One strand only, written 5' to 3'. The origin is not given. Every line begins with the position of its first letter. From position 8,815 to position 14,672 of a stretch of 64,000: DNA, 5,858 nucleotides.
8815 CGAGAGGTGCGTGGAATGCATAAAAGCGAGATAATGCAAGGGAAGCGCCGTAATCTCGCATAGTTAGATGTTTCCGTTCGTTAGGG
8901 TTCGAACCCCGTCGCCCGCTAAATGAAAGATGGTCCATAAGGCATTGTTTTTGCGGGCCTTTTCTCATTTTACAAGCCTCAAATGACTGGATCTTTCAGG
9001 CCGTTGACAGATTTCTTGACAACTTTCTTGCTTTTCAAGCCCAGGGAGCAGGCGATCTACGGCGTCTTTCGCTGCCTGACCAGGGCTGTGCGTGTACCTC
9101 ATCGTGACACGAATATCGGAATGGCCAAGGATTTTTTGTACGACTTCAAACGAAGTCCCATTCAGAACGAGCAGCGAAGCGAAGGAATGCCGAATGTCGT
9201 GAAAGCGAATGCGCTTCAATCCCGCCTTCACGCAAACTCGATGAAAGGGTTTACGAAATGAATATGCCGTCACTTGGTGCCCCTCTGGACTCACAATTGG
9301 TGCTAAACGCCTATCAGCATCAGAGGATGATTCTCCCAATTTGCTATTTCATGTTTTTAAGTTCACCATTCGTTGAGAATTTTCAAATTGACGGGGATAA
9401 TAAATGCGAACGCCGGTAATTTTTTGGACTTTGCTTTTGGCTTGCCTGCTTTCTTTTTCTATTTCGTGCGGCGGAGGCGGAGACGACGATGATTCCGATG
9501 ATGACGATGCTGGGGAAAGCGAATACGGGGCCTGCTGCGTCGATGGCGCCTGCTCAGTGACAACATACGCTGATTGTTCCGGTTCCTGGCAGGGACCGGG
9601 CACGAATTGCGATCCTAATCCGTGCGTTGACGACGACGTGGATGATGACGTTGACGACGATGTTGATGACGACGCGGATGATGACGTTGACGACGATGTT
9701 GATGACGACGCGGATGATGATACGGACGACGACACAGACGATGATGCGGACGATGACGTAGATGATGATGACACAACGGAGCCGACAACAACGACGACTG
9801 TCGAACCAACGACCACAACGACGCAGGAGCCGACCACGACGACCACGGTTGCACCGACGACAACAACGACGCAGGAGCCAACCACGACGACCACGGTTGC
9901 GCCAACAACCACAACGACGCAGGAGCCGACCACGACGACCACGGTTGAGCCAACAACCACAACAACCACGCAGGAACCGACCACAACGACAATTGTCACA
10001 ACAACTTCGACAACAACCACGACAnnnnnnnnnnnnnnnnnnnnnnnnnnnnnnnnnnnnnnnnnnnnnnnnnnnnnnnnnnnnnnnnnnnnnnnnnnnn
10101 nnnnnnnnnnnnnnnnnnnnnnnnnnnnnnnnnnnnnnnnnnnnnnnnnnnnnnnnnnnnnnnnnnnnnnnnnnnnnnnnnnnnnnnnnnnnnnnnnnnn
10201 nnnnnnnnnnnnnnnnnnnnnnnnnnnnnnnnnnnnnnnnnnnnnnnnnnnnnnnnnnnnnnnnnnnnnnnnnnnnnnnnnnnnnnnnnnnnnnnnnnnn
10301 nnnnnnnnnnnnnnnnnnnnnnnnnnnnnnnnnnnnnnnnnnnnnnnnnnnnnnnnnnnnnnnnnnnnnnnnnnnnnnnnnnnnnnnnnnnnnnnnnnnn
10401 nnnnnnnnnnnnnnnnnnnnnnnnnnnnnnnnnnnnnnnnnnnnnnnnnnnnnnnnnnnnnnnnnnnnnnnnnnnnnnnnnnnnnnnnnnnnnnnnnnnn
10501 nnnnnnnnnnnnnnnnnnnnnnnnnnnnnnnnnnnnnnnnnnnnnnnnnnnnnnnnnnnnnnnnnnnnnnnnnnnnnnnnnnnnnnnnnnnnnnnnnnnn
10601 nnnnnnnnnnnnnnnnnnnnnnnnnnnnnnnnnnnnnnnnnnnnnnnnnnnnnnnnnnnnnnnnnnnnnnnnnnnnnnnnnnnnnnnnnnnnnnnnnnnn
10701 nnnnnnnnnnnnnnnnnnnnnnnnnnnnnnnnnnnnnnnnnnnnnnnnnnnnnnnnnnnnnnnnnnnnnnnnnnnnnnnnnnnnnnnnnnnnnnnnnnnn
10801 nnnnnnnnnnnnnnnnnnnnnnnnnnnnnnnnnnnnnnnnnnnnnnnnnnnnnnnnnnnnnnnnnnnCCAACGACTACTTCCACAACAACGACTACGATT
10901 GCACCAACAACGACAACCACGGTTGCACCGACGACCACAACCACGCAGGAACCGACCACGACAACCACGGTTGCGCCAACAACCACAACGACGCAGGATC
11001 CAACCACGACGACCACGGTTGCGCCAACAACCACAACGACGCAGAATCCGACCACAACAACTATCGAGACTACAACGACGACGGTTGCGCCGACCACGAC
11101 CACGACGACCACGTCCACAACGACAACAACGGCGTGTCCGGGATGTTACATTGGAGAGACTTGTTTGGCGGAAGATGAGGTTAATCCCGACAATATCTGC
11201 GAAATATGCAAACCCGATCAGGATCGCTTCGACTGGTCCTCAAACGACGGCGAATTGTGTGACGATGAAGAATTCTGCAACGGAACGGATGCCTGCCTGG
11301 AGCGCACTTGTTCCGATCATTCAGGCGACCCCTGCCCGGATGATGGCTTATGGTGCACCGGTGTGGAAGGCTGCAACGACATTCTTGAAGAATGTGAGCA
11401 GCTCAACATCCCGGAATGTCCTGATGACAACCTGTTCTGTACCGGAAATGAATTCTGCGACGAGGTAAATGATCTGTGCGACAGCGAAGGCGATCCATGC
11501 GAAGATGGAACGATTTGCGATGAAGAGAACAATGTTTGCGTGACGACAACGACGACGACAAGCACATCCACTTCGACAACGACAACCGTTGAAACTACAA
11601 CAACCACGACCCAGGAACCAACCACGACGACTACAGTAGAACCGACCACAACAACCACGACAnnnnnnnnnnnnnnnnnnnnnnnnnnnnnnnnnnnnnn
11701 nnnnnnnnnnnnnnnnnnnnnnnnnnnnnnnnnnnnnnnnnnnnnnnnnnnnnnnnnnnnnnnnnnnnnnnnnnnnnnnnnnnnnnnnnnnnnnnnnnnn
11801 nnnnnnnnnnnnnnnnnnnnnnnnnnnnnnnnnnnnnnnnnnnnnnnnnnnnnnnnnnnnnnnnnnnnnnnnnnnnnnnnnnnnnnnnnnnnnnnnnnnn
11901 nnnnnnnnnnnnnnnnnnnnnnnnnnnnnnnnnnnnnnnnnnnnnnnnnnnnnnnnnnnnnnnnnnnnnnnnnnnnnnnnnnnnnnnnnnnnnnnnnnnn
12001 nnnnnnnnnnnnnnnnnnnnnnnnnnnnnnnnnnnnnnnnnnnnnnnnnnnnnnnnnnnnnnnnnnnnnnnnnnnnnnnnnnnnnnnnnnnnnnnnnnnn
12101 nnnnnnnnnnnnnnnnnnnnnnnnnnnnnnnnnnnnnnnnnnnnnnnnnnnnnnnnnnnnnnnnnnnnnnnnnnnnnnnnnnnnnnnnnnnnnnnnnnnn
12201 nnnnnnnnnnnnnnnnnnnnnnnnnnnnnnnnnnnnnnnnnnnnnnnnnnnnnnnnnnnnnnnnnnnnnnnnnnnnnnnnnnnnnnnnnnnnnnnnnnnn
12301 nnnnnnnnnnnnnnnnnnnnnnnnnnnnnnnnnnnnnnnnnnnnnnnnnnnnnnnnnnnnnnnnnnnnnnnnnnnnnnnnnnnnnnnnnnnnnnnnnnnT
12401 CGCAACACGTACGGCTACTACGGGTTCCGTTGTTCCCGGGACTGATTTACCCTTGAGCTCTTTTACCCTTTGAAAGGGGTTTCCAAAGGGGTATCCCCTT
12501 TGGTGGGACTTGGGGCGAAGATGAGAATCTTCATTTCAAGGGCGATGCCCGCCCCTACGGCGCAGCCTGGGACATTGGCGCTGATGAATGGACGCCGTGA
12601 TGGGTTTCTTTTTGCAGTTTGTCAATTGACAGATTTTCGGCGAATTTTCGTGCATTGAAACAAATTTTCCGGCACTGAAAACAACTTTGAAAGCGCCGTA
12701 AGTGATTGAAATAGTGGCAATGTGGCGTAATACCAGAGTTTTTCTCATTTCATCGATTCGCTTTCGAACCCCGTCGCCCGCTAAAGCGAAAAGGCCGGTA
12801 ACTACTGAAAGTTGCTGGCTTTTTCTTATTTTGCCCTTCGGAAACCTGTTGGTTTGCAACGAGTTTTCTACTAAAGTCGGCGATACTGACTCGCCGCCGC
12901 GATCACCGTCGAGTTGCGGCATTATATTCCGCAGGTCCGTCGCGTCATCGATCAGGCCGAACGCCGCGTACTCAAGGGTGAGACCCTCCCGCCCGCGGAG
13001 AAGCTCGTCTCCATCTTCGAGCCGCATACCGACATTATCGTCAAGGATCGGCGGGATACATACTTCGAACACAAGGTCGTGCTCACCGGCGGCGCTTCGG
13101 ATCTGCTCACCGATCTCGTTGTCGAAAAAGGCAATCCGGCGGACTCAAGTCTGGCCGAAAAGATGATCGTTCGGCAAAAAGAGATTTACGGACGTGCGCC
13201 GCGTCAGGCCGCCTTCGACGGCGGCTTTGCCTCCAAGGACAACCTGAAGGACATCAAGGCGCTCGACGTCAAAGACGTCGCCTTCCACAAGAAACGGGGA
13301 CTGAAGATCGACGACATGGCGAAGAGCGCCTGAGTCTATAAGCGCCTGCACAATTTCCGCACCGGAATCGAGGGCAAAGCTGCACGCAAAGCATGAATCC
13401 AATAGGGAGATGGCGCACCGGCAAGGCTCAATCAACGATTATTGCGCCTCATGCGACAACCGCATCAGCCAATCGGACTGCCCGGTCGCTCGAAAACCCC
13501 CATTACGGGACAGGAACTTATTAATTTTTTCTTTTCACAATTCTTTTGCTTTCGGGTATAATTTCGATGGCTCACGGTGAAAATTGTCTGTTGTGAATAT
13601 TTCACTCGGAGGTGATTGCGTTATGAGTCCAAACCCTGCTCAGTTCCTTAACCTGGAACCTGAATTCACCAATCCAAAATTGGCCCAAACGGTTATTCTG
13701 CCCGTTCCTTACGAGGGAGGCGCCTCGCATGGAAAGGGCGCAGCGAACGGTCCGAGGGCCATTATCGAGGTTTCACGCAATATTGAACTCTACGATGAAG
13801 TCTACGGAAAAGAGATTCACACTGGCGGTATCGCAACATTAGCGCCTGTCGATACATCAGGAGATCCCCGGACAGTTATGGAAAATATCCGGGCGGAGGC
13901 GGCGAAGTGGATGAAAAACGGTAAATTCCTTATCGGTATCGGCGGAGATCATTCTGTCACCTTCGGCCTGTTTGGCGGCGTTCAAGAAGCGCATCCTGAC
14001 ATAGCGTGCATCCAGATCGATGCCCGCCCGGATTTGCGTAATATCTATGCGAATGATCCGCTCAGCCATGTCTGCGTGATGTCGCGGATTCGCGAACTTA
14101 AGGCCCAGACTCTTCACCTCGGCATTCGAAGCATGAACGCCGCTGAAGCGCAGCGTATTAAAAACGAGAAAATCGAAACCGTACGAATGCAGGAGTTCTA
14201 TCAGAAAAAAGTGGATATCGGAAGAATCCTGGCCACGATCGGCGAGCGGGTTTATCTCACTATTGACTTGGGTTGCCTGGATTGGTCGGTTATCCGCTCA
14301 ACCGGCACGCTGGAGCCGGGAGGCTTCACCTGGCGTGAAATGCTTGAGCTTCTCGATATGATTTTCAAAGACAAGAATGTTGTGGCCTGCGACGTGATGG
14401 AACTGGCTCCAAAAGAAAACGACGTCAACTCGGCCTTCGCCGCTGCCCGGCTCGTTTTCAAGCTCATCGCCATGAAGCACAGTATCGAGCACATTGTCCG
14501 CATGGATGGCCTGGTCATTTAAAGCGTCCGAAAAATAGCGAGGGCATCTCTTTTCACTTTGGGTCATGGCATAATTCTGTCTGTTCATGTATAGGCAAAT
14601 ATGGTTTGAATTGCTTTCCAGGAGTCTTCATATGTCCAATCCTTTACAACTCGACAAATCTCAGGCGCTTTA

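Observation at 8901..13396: Decayed integrative element: 23-bp perfect direct repeats bracketing an integrase fragment and a giant secreted-protein cargo, abutted by an IS pseudogene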

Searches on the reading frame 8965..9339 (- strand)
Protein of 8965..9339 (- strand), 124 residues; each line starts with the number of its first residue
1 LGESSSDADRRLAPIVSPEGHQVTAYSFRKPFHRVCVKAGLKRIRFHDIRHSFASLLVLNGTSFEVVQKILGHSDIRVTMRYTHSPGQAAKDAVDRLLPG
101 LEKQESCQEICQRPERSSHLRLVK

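Call 11: search_protein_families(library=pfam, proteins=[window:8965-9339:-], max_evalue=0.01)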
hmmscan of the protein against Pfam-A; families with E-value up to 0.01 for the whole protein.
window:8965-9339:- (124 aa): 1 family
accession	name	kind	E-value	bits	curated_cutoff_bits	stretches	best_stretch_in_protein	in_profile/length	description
PF00589.27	Phage_integrase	-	3.5e-18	66.4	27.1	1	15-85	97-168/172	Phage integrase family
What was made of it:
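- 8965..9339 (-): Tyrosine integrase remnant. Homology covers 8968-9297, the last 110 of about 397 residues, and keeps the HxxR and the C-terminal His/Tyr region. The N-terminal ~287 residues are missing. Pfam E 3.5e-18 (call 11).
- Checked: ORF 8965-9339 (-) matches Pfam Phage_integrase positions 97-168 of 172, E 3.5e-18 (call 11).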

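Call 31: find_homologous_proteins(query=window:8965-9339:-, max_evalue=0.00001)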
Query window:8965-9339:- (124 aa): 13 proteins with E <= 0.00001 among 42 candidates.
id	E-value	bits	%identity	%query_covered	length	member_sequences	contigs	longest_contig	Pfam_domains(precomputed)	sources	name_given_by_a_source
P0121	2.6e-13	68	47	59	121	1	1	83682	PF00589.28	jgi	-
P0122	8.3e-9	53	65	35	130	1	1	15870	PF00589.28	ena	-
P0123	9.5e-9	53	54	45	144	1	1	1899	PF00589.28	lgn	-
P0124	1.8e-7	49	40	61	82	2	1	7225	PF00589.28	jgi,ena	-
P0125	4.9e-7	48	48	51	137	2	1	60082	PF00589.28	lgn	-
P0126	2.7e-6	45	44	52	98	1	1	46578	PF00589.28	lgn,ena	-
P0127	4.3e-6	45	54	39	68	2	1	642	PF00589.28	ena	-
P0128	4.7e-6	45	54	39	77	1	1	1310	PF00589.28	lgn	-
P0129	5.6e-6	44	54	39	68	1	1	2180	PF00589.28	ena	-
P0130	6.3e-6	44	54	39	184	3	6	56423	PF00589.28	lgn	-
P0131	8.0e-6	44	54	39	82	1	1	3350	PF00589.28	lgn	-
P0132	9.1e-6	44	54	39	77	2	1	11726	PF00589.28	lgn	-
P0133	9.4e-6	44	52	39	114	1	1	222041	PF00589.28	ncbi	-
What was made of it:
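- Tried and rejected: A homologue search with the 124-aa fragment alone gave only short, weak hits (call 31).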

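Call 34: search_protein_families(library=ncbifam, proteins=[window:8965-9339:-], max_evalue=0.01)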
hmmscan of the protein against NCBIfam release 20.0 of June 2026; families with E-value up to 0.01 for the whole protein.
window:8965-9339:- (124 aa): 11 families
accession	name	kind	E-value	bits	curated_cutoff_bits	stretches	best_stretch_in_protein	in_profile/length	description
NF040815.2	recomb_XerA_Arch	equivalog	8e-15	55.1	220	1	17-92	185-261/263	site-specific tyrosine recombinase/integron integrase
TIGR02224.1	recomb_XerC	equivalog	1.6e-13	50.7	335.15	1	15-96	206-288/295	tyrosine recombinase XerC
TIGR02225.1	recomb_XerD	equivalog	6.6e-13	48.6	329.6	1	16-94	204-283/290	site-specific tyrosine recombinase XerD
NF001399.0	PRK00283.1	subfamily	9.4e-13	48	279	1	16-91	212-289/300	tyrosine recombinase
TIGR02249.1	integrase_gron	subfamily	1.1e-12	47.9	265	1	21-90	235-305/315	integron integrase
NF011946.0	PRK15417.1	equivalog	4.6e-10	39.2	435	1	21-85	250-315/337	integron integrase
NF003462.0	PRK05084.1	equivalog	2.6e-08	33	267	1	42-97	301-356/360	tyrosine recombinase XerS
NF007371.0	PRK09871.1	subfamily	5.2e-05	22.9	222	1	8-86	96-175/198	tyrosine-type DNA invertase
NF002331.0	PRK01287.1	subfamily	0.00011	21.3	371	1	34-96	259-323/365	site-specific tyrosine recombinase XerC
NF007370.0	PRK09870.1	subfamily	0.0005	19.7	221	1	26-85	119-179/200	tyrosine-type DNA invertase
NF047926.1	integrase_GmtZ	equivalog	0.0019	16.2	600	1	46-98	430-483/784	gamma-mobile-trio integrase GmtZ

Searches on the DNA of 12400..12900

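Call 8: search_rna_families(source=window, start=12400, end=12900, threshold=evalue, max_evalue=10, show_alignments=3)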
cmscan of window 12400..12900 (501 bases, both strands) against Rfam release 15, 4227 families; matches with E-value up to 10: 3.
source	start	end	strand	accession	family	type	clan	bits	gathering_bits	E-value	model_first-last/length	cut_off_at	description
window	12469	12525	+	RF02937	Clostridiales-2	Gene; sRNA;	-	20.2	58.6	0.028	1-82/82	no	Clostridiales-2 RNA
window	12788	12825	+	RF00506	Thr_leader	Cis-reg; leader;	-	14.3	55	5.4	81-115/118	no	Threonine operon leader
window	12824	12855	-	RF00893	MIR854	Gene; miRNA;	-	12.8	50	0.79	163-194/221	no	MIR854 microRNA precursor family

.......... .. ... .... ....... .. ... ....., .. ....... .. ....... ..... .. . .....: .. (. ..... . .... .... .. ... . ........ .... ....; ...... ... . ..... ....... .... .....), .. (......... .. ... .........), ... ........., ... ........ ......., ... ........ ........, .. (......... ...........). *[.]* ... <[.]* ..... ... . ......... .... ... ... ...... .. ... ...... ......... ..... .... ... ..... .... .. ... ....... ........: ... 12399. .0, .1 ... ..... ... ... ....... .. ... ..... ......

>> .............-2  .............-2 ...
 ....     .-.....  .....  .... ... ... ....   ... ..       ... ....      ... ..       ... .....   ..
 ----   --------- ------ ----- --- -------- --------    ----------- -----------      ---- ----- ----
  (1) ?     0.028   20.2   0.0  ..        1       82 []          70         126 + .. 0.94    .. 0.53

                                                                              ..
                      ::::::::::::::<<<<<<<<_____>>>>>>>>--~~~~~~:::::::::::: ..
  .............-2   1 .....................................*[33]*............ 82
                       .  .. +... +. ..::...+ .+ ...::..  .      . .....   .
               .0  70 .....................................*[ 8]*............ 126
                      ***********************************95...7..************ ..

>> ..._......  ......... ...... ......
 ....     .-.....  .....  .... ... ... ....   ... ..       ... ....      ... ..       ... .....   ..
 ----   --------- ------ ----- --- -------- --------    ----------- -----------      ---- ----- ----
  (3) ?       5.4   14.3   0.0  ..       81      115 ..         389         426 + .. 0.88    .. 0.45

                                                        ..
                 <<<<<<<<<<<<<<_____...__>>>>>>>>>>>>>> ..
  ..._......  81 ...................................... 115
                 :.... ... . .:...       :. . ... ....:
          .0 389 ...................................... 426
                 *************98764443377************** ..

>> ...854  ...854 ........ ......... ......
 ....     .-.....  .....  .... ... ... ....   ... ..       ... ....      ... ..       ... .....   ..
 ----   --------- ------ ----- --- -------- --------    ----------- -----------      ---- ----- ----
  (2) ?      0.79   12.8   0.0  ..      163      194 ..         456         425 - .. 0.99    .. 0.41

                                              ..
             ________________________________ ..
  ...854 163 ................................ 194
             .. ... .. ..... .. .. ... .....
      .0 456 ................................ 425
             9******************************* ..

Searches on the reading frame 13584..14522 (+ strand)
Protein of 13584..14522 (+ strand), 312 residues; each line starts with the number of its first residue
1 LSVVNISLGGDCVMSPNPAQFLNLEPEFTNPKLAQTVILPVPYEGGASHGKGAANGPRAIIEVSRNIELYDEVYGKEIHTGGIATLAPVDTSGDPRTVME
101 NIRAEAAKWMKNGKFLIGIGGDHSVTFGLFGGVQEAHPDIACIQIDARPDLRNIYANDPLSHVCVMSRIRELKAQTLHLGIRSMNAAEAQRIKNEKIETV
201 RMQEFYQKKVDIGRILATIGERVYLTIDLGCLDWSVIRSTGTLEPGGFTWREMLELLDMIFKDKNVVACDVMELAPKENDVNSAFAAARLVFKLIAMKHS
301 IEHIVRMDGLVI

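Call 11: search_protein_families(library=pfam, proteins=[window:13584-14522:+], max_evalue=0.01)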
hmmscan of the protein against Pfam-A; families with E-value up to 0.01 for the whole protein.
window:13584-14522:+ (312 aa): 1 family
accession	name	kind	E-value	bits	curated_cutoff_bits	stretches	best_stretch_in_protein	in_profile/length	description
PF00491.26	Arginase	-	3.6e-58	197.7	22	1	35-294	2-277/280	Arginase family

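Call 17: find_encoding_contigs(protein=window:13584-14522:+, flank=10000, max_places=10)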
Protein window:13584-14522:+ (312 aa): no gene with exactly this product is on record in the collection.

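Call 21: find_homologous_proteins(query=window:13584-14522:+, max_evalue=1e-30)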
Query window:13584-14522:+ (312 aa): 211 proteins with E <= 1e-30 among 2252 candidates; the best 120 are listed.
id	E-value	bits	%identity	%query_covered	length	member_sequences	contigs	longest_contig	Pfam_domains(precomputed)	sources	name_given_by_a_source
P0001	2.1e-197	673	100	96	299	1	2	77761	PF00491.27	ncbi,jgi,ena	-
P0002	1.9e-178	610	89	96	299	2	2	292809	PF00491.27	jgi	jgi:N1-aminopropylagmatine ureohydrolase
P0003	2.1e-105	371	59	96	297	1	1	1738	PF00491.27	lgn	-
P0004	9.0e-97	342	53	96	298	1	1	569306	PF00491.27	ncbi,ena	-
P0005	1.1e-79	286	48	91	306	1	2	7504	PF00491.27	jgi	jgi:N1-aminopropylagmatine ureohydrolase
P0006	1.0e-78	283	48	91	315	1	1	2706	PF00491.27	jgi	jgi:agmatinase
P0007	1.3e-78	282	48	91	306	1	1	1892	PF00491.27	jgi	jgi:agmatinase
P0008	3.9e-78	281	48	91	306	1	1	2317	PF00491.27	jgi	jgi:agmatinase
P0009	6.0e-78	280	47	91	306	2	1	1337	PF00491.27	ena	-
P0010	6.5e-78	280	47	95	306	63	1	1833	PF00491.27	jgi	jgi:agmatinase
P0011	9.7e-78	280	47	91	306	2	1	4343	PF00491.27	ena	-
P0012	1.1e-77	280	48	91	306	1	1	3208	PF00491.27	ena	-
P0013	1.6e-77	279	48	89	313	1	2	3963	PF00491.27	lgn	-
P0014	1.7e-77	279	47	91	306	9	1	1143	PF00491.27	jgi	jgi:agmatinase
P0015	2.5e-77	278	48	91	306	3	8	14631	PF00491.27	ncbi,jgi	ncbi:MAG: agmatinase [Desulfobacterales bacterium]|jgi:agmatinase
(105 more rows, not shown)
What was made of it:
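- Tried and rejected: This was solved through the homologue search (call 21).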

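Call 22: find_encoding_contigs(protein=P0002, flank=10000, max_places=6)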
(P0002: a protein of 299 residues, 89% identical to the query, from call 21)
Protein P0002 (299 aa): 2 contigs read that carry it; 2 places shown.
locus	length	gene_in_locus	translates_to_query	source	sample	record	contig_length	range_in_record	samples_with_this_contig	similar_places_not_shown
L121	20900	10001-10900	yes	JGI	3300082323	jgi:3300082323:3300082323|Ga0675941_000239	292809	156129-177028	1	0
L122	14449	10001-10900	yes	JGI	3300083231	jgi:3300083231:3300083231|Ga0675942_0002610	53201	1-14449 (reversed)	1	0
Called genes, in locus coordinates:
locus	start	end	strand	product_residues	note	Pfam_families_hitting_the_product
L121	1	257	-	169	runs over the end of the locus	PF02082:Rrf2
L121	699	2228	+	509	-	PF03747:ADP_ribosyl_GH, PF18911:PKD_4, PF00801:PKD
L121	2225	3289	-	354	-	PF01553:Acyltransferase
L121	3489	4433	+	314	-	-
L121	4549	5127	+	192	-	PF01814:Hemerythrin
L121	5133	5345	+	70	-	-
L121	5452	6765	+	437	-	PF00989:PAS, PF08448:PAS_4, PF13426:PAS_9, PF00158:Sigma54_activat, PF14532:Sigma54_activ_2, PF07728:AAA_5 (weak), PF25601:AAA_lid_14, PF02954:HTH_8, +2 more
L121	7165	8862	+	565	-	PF02770:Acyl-CoA_dh_M (weak), PF00441:Acyl-CoA_dh_1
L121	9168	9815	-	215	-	PF02525:Flavodoxin_2, PF03358:FMN_red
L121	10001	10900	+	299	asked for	PF00491:Arginase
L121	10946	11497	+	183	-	PF07355:GRDB (weak)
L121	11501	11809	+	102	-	-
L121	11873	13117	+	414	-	PF00202:Aminotran_3, PF00155:Aminotran_1_2 (weak)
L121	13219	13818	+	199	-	-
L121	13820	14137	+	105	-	-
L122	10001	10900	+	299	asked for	PF00491:Arginase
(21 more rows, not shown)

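Call 23: find_encoding_contigs(protein=P0001, flank=10000, max_places=6)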
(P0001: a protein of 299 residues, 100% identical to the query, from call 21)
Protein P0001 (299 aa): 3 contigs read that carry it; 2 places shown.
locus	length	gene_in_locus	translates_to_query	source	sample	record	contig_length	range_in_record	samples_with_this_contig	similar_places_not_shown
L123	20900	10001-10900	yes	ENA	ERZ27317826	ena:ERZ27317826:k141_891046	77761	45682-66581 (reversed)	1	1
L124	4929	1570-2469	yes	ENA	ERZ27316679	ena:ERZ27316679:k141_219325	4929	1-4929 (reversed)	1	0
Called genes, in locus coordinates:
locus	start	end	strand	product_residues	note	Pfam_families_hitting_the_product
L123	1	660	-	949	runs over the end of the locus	PF06634:DUF1156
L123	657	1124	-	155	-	-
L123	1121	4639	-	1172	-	PF00176:SNF2-rel_dom, PF00270:DEAD, PF04851:ResIII, PF00271:Helicase_C, PF13020:NOV_C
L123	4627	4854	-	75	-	-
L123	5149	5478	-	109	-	-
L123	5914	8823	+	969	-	-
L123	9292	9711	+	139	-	-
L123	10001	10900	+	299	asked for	PF00491:Arginase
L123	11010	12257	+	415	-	PF00202:Aminotran_3, PF00155:Aminotran_1_2 (weak)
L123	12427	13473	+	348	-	PF05157:MshEN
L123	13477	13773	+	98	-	-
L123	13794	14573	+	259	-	PF00437:T2SSE, PF13401:AAA_22 (faint), PF25199:nSTAND_NTPase5 (faint), PF00004:AAA (faint)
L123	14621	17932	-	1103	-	PF02384:N6_Mtase (weak), PF18135:Type_ISP_C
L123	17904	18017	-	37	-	-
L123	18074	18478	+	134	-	-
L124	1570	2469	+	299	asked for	PF00491:Arginase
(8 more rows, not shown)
